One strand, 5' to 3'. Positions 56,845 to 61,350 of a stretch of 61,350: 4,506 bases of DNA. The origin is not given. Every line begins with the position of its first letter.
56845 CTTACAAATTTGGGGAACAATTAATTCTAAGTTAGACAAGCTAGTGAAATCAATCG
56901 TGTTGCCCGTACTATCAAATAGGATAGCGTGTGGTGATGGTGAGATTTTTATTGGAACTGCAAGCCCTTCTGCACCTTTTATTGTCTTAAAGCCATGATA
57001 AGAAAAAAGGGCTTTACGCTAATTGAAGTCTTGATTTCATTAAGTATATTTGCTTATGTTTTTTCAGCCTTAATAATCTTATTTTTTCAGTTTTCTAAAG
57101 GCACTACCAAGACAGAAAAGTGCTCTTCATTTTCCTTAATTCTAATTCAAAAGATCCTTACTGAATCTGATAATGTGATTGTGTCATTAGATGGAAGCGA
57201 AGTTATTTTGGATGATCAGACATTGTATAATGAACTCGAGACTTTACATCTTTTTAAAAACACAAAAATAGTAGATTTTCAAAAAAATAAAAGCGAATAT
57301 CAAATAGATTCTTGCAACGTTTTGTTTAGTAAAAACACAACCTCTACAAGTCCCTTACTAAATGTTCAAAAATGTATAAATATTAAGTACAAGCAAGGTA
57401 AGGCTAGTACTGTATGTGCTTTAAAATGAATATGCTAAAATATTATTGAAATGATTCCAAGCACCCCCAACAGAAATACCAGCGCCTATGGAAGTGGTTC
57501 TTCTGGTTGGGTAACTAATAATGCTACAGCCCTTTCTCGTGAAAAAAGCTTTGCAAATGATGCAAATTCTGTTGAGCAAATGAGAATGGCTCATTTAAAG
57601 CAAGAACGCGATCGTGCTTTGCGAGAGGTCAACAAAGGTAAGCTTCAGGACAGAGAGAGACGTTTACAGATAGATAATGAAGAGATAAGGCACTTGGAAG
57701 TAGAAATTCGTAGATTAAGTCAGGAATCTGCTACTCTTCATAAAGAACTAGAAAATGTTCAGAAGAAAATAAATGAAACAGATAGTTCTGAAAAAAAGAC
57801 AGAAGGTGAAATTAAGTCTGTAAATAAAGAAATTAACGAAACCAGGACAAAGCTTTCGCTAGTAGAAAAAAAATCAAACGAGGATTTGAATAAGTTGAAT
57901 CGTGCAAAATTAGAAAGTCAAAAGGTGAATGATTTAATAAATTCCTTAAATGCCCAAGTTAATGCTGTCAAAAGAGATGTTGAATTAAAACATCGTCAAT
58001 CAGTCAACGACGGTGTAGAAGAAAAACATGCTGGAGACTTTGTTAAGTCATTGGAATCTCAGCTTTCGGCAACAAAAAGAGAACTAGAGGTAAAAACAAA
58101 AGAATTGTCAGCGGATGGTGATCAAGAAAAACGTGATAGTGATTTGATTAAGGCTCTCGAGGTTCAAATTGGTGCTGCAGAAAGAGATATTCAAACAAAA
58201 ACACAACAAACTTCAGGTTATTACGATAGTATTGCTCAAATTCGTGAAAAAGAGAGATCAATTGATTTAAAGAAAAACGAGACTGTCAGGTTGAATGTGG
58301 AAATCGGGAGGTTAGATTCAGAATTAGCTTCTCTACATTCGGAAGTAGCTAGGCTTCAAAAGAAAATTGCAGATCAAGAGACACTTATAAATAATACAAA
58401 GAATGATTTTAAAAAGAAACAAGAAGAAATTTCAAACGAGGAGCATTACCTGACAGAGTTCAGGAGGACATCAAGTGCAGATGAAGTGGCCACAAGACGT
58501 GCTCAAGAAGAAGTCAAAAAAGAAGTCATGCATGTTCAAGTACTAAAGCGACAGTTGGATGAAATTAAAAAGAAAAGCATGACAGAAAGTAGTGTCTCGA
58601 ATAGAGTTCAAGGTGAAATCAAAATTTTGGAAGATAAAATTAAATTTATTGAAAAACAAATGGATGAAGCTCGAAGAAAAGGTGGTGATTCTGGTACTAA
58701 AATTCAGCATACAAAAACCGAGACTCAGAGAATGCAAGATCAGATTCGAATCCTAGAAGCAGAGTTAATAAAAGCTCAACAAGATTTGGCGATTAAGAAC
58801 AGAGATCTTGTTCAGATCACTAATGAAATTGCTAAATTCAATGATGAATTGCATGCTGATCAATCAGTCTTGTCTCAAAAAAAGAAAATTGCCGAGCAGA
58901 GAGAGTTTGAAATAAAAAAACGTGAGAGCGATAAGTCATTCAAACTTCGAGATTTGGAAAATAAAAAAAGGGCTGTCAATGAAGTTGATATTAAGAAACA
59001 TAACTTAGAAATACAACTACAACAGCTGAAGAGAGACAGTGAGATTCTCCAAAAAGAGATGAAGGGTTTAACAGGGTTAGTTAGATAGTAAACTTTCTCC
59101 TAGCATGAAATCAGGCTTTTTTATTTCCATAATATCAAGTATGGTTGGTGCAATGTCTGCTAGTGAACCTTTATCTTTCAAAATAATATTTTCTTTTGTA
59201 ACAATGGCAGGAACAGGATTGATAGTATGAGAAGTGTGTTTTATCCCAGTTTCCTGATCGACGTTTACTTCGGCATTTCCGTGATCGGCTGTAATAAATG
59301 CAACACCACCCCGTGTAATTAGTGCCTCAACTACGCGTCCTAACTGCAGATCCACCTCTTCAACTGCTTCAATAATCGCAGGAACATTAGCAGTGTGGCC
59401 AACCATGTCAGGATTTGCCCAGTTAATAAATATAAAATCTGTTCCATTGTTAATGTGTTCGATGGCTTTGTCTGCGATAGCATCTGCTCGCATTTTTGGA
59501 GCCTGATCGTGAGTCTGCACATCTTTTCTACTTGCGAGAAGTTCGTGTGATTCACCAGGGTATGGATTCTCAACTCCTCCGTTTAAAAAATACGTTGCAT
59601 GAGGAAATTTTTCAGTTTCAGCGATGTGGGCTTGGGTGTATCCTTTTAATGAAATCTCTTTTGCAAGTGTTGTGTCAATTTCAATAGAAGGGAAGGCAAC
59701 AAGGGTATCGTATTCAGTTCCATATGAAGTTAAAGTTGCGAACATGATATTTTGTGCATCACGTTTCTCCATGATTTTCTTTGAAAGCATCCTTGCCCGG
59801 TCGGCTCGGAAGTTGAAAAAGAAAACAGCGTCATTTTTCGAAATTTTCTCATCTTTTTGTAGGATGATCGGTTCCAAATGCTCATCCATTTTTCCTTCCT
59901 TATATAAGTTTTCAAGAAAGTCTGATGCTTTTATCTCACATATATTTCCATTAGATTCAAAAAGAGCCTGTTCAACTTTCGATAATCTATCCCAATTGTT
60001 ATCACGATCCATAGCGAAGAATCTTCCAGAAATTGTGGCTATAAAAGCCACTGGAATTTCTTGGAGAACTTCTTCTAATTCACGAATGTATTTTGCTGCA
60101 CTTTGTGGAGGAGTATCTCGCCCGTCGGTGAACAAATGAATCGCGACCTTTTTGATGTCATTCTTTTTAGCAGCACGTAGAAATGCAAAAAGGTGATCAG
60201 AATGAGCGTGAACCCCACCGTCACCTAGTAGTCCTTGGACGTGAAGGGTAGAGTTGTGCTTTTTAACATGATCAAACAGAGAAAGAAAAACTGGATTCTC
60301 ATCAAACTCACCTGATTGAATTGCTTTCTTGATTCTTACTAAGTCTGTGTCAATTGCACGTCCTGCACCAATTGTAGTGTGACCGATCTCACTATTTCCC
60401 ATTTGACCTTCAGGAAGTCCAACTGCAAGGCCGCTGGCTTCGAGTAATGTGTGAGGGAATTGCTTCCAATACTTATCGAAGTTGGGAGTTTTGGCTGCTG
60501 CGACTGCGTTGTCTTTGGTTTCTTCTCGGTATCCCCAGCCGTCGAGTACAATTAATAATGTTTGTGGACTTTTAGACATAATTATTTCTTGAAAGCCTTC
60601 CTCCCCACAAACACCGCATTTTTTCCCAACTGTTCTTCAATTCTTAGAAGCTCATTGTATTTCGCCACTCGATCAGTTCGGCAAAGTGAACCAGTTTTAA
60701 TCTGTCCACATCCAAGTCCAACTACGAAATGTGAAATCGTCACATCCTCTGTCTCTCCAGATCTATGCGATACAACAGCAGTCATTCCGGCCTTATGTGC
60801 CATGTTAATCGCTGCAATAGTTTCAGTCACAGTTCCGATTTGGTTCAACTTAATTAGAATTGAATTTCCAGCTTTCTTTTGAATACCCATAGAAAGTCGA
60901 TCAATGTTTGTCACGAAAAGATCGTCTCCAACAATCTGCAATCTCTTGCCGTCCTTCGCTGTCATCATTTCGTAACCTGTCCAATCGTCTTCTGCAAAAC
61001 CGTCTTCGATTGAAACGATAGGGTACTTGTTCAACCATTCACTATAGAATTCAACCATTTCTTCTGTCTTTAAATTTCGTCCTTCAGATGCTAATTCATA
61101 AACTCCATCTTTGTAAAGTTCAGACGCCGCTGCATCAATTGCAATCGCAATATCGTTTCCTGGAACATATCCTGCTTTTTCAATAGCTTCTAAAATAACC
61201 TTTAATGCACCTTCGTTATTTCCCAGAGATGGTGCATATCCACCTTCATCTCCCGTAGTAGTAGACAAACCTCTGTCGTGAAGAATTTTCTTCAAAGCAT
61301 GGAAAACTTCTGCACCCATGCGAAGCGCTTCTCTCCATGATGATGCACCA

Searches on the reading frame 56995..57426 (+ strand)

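Call 17: search_protein_families(library=pfam, proteins=[window:56995-57426:+])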
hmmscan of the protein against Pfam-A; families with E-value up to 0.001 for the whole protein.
window:56995-57426:+ (144 aa): 1 family
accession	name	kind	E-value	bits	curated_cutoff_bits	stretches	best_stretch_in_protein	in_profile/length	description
PF07963.17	N_methyl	-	5.1e-07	29.4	21.2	1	3-20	3-20/27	Prokaryotic N-terminal methylation motif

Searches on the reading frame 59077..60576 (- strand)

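Call 17: search_protein_families(library=pfam, proteins=[window:59077-60576:-])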
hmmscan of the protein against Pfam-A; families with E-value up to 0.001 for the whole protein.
window:59077-60576:- (499 aa): 3 families
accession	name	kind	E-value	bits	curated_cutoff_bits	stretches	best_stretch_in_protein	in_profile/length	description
PF01676.23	Metalloenzyme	-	3.4e-70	236.9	24.3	1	6-487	3-252/252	Metalloenzyme superfamily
PF06415.18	iPGM_N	-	1e-67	228.2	27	1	82-285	1-215/217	BPG-independent PGAM N-terminus (iPGM_N)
PF01663.27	Phosphodiest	-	6.4e-08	33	23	1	349-442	130-227/342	Type I phosphodiesterase / nucleotide pyrophosphatase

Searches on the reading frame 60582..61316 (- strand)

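Call 74: search_protein_families(library=pfam, proteins=[window:60582-61316:-])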
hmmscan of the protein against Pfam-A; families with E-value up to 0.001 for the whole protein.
window:60582-61316:- (244 aa): 3 families
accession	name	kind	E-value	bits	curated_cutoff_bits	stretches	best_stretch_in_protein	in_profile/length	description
PF00113.28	Enolase_C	-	6.3e-103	344.6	21.5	1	1-243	44-294/296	Enolase, C-terminal TIM barrel domain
PF13378.12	MR_MLE_C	-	0.00026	21.2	29.4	1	63-183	36-153/219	Enolase C-terminal domain-like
PF07476.17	MAAL_C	-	0.0004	20.1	27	1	121-196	135-209/249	Methylaspartate ammonia-lyase C-terminus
